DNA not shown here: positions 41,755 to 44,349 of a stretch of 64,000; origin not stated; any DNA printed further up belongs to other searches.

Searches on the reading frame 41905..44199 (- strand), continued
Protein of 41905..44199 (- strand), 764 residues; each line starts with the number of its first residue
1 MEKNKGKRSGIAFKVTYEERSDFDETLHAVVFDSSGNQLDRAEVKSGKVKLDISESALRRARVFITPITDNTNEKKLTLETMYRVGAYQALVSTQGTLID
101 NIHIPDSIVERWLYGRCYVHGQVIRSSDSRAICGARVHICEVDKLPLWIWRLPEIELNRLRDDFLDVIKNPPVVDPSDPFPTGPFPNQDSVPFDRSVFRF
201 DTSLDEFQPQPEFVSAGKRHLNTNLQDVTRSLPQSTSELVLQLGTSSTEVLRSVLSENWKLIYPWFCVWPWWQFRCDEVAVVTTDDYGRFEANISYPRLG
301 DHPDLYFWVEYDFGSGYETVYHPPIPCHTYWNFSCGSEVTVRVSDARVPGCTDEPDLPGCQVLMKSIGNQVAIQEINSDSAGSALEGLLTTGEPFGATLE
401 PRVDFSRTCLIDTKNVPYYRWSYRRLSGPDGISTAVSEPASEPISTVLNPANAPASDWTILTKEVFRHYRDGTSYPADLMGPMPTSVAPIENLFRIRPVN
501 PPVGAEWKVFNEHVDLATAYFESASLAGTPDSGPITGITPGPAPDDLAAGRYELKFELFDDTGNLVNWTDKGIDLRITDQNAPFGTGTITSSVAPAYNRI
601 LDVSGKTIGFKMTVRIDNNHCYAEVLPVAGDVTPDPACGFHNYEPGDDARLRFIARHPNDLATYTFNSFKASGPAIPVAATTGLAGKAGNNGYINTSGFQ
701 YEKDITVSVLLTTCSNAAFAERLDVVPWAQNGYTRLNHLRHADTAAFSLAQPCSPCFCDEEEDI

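Call 41: fold_search(model_id=the predicted structure, library=pdb)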
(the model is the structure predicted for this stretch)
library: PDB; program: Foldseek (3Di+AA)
matches with E <= 10: 1603; with E <= 0.001: 18
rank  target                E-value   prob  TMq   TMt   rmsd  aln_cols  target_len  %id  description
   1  8uin_G                3.5e-06  0.84  0.11  0.13  32.7       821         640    7  Structure of the C3bBb-albicin complex (released 2024-05-08)
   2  7ptp_A                7.9e-06  0.93  0.12  0.13  25.0       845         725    8  In-situ structure of pentameric S-layer protein (released 2021-12-15)
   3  9qk2_F                1.4e-05  0.75  0.11  0.13  34.0       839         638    7  Structure of the Complement classical and lectin pathway C3 convertase in complex with substrate C3 (released 2025-12-24)
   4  5hcc_B                2.0e-05  0.89  0.10  0.12  26.6       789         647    7  Ternary complex of human Complement C5 with Ornithodoros moubata OmCI and Dermacentor andersoni RaCI3. (released 2016-03-30)
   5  7zgj_A                4.3e-05  0.69  0.12  0.14  34.1       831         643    8  Trypanosoma brucei gambiense ISG65 in complex with human complement component C3 (released 2023-04-05)
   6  6xi3                  9.8e-05  0.97  0.15  0.26  24.8       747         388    8  Crystal structure of tetra-tandem repeat in extending region of large adhesion protein (released 2020-10-14)
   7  8ovb_A                9.8e-05  0.51  0.11  0.13  32.8       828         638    8  Human Complement C3b in complex with Trypanosoma brucei ISG65. (released 2024-02-14)
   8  3l3o_A                1.3e-04  0.41  0.11  0.13  33.4       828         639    7  Staphylococcal Complement Inhibitor (SCIN) in complex with Human Complement Component C3c (released 2010-08-04)
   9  9b4h_A                1.4e-04  0.77  0.13  0.06  23.8       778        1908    8  Chlamydomonas reinhardtii mastigoneme filament (released 2024-04-10)
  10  8uh2_A                1.8e-04  0.47  0.11  0.13  32.8       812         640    8  Complex of C3b with the inhibitor albicin (released 2024-05-08)
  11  3nms_A                2.0e-04  0.38  0.11  0.13  33.5       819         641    6  Staphylococcal Complement Inhibitor (SCIN) in complex with Human Complement C3c (released 2010-08-04)
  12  7ad7_B                2.6e-04  0.66  0.11  0.13  27.8       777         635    7  Crystal structure of human complement C5 in complex with the K8 bovine knob domain peptide. (released 2021-03-10)
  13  4u4j                  2.6e-04  0.23  0.09  0.06  35.5       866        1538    8  Crystal structure of Salmonella alpha-2-macroglobulin mutant Y1175G (released 2014-09-17)
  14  2qki_D                4.3e-04  0.38  0.11  0.13  33.5       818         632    7  Human C3c in complex with the inhibitor compstatin (released 2007-08-14)
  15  7q1y_A                5.6e-04  0.47  0.11  0.07  28.3       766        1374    6  X-ray structure of human A2ML1 (released 2022-04-20)
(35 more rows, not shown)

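Call 42: search_solved_structures(query=A1, max_evalue=10)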
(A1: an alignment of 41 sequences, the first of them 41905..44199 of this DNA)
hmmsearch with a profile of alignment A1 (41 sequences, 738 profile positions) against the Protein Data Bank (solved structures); distinct sequences matched with E-value up to 10: 5.
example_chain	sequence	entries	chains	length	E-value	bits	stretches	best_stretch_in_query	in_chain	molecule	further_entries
3bu8_A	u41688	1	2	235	0.3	12.2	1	126-222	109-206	Telomeric repeat-binding factor 2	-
1h6p_A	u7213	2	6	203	0.84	10.8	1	126-201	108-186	TELOMERIC REPEAT BINDING FACTOR 2 | Telomeric repeat-binding factor 2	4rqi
3bua_A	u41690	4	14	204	0.85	10.8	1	126-201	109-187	Telomeric repeat-binding factor 2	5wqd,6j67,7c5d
4m7c_A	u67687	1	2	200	0.88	10.7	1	126-201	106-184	Telomeric repeat-binding factor 2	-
1rty_A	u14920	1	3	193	1.3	10.1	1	509-576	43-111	yvqk protein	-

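Call 43: search_protein_families(library=pfam, alignment_id=A1, max_evalue=0.1)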
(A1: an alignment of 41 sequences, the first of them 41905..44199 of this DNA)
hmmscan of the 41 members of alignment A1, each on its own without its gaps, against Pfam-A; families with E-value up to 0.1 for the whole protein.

A. member 1, window:41905-44199:- (764 aa): 0 families

B. families by the number of members that match (of 41 scanned): 4 families
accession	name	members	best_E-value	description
PF12245.14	Big_3_2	2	0.055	Bacterial Ig-like domain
PF04196.17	Bunya_RdRp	1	0.045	Bunyavirus RNA dependent RNA polymerase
PF13620.12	CarboxypepD_reg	1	0.094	Carboxypeptidase regulatory-like domain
PF08240.17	ADH_N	1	0.098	Alcohol dehydrogenase GroES-like domain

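Call 45: fold_search(model_id=the predicted structure, library=viral)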
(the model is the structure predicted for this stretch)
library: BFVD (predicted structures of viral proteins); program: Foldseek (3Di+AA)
matches with E <= 10: 382; with E <= 0.001: 10
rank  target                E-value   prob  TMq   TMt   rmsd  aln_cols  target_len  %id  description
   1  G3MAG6                2.4e-05  0.89  0.12  0.09  38.9       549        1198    9  Gp425 [Bacillus phage G]
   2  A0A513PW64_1          5.2e-05  0.66  0.10  0.06  26.8       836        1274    8  Big-1 domain-containing protein [Vibrio phage 2 TSL-2019]
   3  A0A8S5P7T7            9.1e-05  0.41  0.10  0.10  33.4       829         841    7  FN3 [Siphoviridae sp. ctmYS12]
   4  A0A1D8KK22            1.7e-04  0.82  0.11  0.17  28.3       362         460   10  Rhs family protein-like protein [Synechococcus phage S-CAM3]
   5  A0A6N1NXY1            2.4e-04  0.63  0.14  0.11  27.2       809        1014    8  DUF11 domain-containing protein [Tupanvirus soda lake]
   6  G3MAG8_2              3.6e-04  0.89  0.16  0.14  18.8       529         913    8  Gp427 [Bacillus phage G]
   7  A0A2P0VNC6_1          4.7e-04  0.60  0.14  0.11  47.2       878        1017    7  Glycosyl hydrolase family 65 protein [Tetraselmis virus 1]
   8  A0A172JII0            6.2e-04  0.47  0.12  0.11  27.4       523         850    8  Uncharacterized protein [Bacillus phage AR9]
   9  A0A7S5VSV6            7.3e-04  0.44  0.12  0.17  28.2       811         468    7  (no name in the UniProt tables at hand)
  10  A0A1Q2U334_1          7.7e-04  0.30  0.10  0.09  26.2       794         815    8  Big-1 domain-containing protein [Vibrio phage pTD1]
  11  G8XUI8                1.3e-03  0.75  0.11  0.20  17.9       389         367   11  Membrane protein A22B [Aotine betaherpesvirus 1]
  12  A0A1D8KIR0            1.7e-03  0.51  0.09  0.07  21.8       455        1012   10  Baseplate hub + tail lysozyme [Synechococcus phage S-CAM3]
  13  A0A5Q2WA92            1.8e-03  0.98  0.17  0.10  19.9       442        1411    9  (no name in the UniProt tables at hand)
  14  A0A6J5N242            2.7e-03  0.14  0.09  0.07  27.4       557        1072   10  SbsA Ig-like domain-containing protein [uncultured Caudovirales phage]
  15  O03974                3.0e-03  0.23  0.11  0.15  34.9       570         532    9  (no name in the UniProt tables at hand)
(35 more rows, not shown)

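Call 46: find_related_loci(query=A1, collection=metagenome_contigs, flank=8000)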
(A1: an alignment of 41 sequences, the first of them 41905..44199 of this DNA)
Query A1 (764 aa) in metagenome_contigs; peptide patterns used: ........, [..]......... (x = any residue, [..] = any of these).
377 stretches matched a pattern; 231 encode a relative of the query (tblastn E <= 1e-3); the best 80 are kept; 80 distinct loci.
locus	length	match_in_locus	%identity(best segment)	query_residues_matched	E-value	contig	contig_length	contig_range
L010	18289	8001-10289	60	2-751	0e+0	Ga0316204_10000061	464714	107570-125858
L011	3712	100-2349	52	9-760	0e+0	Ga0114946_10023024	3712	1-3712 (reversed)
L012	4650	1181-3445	52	1-759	0e+0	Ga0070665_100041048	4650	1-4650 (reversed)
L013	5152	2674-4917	52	1-756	0e+0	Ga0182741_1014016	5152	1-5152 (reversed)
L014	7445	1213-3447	53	1-756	0e+0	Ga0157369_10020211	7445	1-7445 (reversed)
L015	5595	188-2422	53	1-756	0e+0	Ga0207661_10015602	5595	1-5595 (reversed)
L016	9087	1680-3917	52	11-760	0e+0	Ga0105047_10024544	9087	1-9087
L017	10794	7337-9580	52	11-760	0e+0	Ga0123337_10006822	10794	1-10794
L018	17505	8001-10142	52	11-756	0e+0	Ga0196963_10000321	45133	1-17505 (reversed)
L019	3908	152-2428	52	11-759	0e+0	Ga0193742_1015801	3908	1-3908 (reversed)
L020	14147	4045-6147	50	2-756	0e+0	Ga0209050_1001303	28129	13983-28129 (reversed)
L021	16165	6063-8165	50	2-756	0e+0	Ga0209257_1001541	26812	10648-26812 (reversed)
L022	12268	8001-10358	49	1-762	0e+0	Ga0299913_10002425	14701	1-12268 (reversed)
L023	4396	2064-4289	52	5-751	0e+0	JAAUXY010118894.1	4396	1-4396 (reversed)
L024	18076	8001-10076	50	11-756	0e+0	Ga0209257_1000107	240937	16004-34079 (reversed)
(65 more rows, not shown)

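Call 47: find_related_loci(query=A1, collection=viral_contigs, flank=8000)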
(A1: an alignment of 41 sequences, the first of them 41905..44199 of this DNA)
Query A1 (764 aa) in viral_contigs; peptide patterns used: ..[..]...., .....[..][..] (x = any residue, [..] = any of these).
23 stretches matched a pattern; 1 encode a relative of the query (tblastn E <= 1e-3); 1 distinct loci.
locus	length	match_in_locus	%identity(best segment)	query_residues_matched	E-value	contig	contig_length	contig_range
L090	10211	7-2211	35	11-749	5e-128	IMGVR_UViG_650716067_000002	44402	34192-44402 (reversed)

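Call 52: list_cluster_members(proteins=[P0001, P0121, P0160, P0161, P0083, P0085, P0005, P0015, P0098, P0029])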
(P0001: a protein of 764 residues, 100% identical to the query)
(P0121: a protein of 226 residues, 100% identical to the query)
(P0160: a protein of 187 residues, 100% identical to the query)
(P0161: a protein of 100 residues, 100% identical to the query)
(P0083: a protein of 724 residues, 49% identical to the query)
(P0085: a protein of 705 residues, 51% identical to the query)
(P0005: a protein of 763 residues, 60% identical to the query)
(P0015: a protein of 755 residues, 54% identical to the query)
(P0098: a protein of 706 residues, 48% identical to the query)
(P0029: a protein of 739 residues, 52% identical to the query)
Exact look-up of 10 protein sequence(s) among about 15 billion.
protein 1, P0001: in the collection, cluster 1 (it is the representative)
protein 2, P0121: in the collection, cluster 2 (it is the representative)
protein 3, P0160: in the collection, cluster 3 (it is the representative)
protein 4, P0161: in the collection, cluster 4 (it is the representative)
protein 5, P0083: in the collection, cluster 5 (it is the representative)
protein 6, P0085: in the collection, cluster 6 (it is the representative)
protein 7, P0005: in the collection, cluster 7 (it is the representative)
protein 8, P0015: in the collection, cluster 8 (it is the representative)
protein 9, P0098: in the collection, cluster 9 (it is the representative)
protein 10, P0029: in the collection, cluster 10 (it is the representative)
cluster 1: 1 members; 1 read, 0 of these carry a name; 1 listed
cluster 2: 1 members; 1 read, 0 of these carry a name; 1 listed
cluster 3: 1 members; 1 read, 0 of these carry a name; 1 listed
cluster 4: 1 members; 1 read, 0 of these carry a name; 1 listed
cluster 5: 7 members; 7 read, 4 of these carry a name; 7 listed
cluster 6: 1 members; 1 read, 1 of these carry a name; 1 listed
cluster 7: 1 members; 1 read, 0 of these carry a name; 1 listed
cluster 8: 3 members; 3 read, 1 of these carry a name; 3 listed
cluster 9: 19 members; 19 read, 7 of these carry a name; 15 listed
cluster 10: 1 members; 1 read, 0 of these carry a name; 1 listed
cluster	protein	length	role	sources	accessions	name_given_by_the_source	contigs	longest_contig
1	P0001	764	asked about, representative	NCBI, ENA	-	-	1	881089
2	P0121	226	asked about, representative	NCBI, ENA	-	-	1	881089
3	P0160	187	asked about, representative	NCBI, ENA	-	-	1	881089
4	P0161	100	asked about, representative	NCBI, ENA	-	-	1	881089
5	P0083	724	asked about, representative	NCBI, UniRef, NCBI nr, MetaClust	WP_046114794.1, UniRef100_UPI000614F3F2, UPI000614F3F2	hypothetical protein [Aquincola tertiaricarbonis] | hypothetical protein n=1 Tax=Aquincola tertiaricarbonis TaxID=391953 RepID=UPI000614F3F2 | status=active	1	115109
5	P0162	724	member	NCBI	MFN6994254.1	MAG: hypothetical protein ACK4PH_08630 [Aquincola tertiaricarbonis]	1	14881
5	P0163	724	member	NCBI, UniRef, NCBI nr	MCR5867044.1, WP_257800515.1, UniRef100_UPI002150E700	hypothetical protein [Aquincola sp. J276] | hypothetical protein n=1 Tax=Aquincola sp. J276 TaxID=2898432 RepID=UPI002150E700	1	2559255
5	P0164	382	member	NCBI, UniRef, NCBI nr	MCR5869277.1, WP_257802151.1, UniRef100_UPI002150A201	hypothetical protein [Aquincola sp. J276] | hypothetical protein n=1 Tax=Aquincola sp. J276 TaxID=2898432 RepID=UPI002150A201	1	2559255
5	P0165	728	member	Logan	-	-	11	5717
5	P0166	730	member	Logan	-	-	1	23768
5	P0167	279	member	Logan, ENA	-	-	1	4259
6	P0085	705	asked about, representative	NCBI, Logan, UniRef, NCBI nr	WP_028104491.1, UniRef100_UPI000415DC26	hypothetical protein [Pseudoduganella violaceinigra] | hypothetical protein n=1 Tax=Pseudoduganella violaceinigra TaxID=246602 ...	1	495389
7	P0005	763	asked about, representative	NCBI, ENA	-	-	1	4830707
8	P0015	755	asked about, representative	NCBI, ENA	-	-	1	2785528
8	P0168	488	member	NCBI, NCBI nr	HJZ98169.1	MAG TPA: hypothetical protein VKE70_16780, partial [Candidatus Solibacter sp.] | hypothetical protein [Candidatus Solibacter sp.]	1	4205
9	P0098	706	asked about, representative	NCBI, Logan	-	-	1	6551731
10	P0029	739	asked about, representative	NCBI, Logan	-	-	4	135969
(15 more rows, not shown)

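Call 62: search_protein_families(library=phrogs, proteins=[window:41905-44199:-], max_evalue=0.01)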
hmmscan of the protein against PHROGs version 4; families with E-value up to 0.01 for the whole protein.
window:41905-44199:- (764 aa): 0 families

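Call 68: search_protein_families(library=pfam, alignment_id=A3, max_evalue=0.00001)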
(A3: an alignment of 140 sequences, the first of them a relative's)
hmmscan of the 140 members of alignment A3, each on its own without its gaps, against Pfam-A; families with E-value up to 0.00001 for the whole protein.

A. member 1, L001:3384-6317:+ (978 aa): 0 families

B. families by the number of members that match (of 140 scanned): 131 families (the first 25 are shown)
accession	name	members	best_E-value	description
PF13620.12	CarboxypepD_reg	3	5.5e-38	Carboxypeptidase regulatory-like domain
PF12705.13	PDDEXK_1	2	1.9e-32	PD-(D/E)XK nuclease superfamily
PF02518.31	HATPase_c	2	2.2e-26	Histidine kinase-, DNA gyrase B-, and HSP90-like ATPase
PF00072.30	Response_reg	2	5.6e-24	Response regulator receiver domain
PF01590.32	GAF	2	1e-21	GAF domain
PF01593.30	Amino_oxidase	2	2.2e-21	Flavin containing amine oxidoreductase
PF13401.12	AAA_22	2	5.4e-20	AAA domain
PF13185.12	GAF_2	2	4.1e-19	GAF domain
PF13715.12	CarbopepD_reg_2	2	1.4e-15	CarboxypepD_reg-like domain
PF07883.17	Cupin_2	2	1.9e-15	Cupin domain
PF13450.12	NAD_binding_8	2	9.3e-15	NAD(P)-binding Rossmann-like domain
PF13492.12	GAF_3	2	1.9e-12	GAF domain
PF07719.23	TPR_2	2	4e-09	Tetratricopeptide repeat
PF02517.21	Rce1-like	2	4.1e-09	Type II CAAX prenyl endopeptidase Rce1-like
PF00515.34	TPR_1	2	3.5e-06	Tetratricopeptide repeat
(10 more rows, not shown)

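Call 69: search_protein_families(library=padloc, alignment_id=A3, max_evalue=0.00001)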
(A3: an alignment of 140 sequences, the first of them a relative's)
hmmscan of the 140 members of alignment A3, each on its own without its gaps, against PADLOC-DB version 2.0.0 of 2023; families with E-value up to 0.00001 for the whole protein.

A. member 1, L001:3384-6317:+ (978 aa): 0 families

B. families by the number of members that match (of 140 scanned): 102 families (the first 25 are shown)
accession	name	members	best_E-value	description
PDLC00609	ZorB1|ZorB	2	2.4e-11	MotB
PDLC04985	PDC-S27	1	8.7e-215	-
PDLC01097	C3a214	1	5.1e-38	GlgB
PDLC00117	GajB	1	3.2e-36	UrvD helicase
PDLC01608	Cas1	1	5.1e-36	"CAS-I,CAS-II,CAS-III,CAS-IV,CAS-V,CAS-VI; acquisition_1"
PDLC01248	Cas1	1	1.4e-34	"CAS-I,CAS-II,CAS-III,CAS-IV,CAS-V,CAS-VI; acquisition_1"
PDLC00132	GajB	1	1.1e-33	UrvD helicase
PDLC00927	Cas1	1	5.9e-30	CRISPR-associated endonuclease Cas1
PDLC00122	GajB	1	4.7e-29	UrvD helicase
PDLC01249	Cas1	1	5e-29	"CAS-I,CAS-II,CAS-III,CAS-IV,CAS-V,CAS-VI; acquisition_1"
PDLC03802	RTasHel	1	5.5e-29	DRT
PDLC00928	Cas1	1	4e-28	Cas1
PDLC00114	GajB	1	1.8e-27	UrvD helicase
PDLC01747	Cas1g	1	6.8e-27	-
PDLC00130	GajB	1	9.4e-27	UrvD helicase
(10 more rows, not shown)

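Call 77: search_dna_similar(query=window:41905-44199:-, collection=phages, mode=protein, max_rows=10, max_evalue=0.001)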
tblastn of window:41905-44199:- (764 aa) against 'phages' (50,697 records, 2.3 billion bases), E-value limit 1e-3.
No match.
